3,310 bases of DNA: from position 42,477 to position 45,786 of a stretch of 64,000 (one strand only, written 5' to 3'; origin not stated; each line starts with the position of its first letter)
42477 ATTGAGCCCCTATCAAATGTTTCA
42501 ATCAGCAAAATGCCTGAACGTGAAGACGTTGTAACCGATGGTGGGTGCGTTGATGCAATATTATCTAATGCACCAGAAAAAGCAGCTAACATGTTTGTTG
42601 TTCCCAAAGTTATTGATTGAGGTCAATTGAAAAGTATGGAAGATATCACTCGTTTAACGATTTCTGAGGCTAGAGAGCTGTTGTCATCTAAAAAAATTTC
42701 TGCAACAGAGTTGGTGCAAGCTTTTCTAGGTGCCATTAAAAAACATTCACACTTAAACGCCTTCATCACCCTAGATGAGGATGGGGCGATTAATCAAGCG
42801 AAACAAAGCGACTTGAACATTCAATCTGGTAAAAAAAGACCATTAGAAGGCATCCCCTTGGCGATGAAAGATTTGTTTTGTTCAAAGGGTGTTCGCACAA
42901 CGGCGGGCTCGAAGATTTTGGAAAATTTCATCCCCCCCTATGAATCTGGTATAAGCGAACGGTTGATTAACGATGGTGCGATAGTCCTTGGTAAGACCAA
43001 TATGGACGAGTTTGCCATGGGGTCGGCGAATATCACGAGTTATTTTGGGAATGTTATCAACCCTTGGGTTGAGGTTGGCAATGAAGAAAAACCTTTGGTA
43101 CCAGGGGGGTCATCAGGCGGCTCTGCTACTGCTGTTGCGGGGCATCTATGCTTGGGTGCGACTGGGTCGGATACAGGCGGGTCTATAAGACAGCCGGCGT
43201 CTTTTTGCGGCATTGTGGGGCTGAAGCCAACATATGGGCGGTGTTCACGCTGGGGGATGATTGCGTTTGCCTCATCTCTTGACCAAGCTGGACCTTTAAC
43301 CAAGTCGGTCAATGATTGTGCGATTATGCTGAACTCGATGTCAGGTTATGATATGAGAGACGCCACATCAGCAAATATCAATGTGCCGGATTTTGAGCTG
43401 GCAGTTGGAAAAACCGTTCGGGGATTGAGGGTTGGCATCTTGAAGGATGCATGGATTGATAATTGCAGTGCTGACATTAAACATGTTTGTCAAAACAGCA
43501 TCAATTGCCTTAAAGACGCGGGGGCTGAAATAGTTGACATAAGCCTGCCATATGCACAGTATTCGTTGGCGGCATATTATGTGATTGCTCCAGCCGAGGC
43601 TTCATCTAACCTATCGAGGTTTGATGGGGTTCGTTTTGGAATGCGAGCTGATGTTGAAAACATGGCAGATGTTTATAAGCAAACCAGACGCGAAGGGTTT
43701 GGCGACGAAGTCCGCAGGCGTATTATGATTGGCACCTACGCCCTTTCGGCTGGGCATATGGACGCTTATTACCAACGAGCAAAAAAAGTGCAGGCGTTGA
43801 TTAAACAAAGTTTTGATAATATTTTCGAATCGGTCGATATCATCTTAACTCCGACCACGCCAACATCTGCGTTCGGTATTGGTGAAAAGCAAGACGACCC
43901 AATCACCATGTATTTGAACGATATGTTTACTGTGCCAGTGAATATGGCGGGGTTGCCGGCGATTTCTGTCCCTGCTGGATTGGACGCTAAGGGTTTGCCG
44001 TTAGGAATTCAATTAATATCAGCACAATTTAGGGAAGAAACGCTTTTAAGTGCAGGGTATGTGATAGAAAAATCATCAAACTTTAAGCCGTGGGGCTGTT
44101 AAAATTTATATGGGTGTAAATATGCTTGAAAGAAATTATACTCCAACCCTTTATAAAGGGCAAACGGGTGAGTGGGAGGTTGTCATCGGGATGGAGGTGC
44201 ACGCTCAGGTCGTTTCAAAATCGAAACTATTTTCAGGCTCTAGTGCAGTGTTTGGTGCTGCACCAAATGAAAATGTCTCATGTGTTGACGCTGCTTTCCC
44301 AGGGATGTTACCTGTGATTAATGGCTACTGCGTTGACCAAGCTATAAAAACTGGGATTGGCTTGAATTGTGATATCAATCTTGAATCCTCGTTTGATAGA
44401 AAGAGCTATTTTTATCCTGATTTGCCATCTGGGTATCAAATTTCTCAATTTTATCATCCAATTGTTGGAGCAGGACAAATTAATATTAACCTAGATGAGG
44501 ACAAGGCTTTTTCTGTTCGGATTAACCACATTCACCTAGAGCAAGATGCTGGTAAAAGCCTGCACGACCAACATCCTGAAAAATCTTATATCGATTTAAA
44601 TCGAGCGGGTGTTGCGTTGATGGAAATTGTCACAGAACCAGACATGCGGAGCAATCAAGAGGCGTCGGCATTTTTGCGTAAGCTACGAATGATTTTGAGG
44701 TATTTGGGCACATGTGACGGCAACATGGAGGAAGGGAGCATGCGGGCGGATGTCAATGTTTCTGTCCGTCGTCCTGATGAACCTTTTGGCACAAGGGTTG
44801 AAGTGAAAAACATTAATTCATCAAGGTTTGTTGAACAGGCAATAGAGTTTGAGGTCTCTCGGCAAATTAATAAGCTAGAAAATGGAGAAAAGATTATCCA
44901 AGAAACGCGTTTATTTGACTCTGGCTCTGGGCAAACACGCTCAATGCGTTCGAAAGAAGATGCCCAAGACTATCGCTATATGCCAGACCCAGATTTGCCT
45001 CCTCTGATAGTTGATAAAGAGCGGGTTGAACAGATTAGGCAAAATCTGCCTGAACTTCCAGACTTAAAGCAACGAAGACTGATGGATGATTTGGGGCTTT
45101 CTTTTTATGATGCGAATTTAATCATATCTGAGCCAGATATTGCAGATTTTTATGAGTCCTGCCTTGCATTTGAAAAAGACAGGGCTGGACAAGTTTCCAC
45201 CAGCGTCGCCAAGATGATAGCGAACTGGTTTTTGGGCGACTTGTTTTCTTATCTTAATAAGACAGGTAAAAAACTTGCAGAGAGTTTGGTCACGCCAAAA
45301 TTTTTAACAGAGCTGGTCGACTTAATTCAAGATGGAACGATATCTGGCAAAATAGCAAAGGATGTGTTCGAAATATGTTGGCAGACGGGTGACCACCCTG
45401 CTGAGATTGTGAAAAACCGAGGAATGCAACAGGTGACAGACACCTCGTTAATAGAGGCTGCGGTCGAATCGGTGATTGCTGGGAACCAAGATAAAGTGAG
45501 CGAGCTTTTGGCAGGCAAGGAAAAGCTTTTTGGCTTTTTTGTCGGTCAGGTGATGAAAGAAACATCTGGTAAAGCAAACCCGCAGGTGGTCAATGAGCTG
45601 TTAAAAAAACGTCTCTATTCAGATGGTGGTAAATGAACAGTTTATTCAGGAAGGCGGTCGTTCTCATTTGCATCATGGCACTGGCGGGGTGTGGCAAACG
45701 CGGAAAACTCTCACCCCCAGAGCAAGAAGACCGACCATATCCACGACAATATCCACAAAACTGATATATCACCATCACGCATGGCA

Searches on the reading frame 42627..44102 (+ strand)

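Call 52: search_protein_families(library=pfam, proteins=[window:42627-44102:+], max_evalue=0.00001)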
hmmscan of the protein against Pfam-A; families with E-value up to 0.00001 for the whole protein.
window:42627-44102:+ (491 aa): 1 family
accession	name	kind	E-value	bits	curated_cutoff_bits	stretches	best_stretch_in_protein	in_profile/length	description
PF01425.27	Amidase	-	4.5e-146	487.8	27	1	28-474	1-445/445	Amidase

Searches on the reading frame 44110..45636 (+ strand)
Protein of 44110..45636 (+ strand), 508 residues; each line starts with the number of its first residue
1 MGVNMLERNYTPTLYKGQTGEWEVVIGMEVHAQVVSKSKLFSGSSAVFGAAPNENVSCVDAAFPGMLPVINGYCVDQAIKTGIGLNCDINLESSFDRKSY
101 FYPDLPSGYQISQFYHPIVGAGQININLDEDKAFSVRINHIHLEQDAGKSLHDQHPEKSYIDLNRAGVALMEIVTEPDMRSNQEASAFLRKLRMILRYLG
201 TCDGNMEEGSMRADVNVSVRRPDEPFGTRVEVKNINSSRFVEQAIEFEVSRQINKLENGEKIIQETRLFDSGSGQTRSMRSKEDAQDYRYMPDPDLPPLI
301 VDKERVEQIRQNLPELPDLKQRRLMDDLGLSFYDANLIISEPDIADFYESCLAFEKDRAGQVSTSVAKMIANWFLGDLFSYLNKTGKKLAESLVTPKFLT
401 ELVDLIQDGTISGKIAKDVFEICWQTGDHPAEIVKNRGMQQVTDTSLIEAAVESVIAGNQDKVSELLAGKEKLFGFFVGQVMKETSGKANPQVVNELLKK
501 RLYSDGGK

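Call 52: search_protein_families(library=pfam, proteins=[window:44110-45636:+], max_evalue=0.00001)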
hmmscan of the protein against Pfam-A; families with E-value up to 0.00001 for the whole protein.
window:44110-45636:+ (508 aa): 2 families
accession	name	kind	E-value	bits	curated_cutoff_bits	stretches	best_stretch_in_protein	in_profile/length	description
PF02934.20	GatB_N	-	4e-117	390.8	23.4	1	24-307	1-277/277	GatB/GatE catalytic domain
PF02637.23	GatB_Yqey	-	7.3e-50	169.1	27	1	365-502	11-148/148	GatB domain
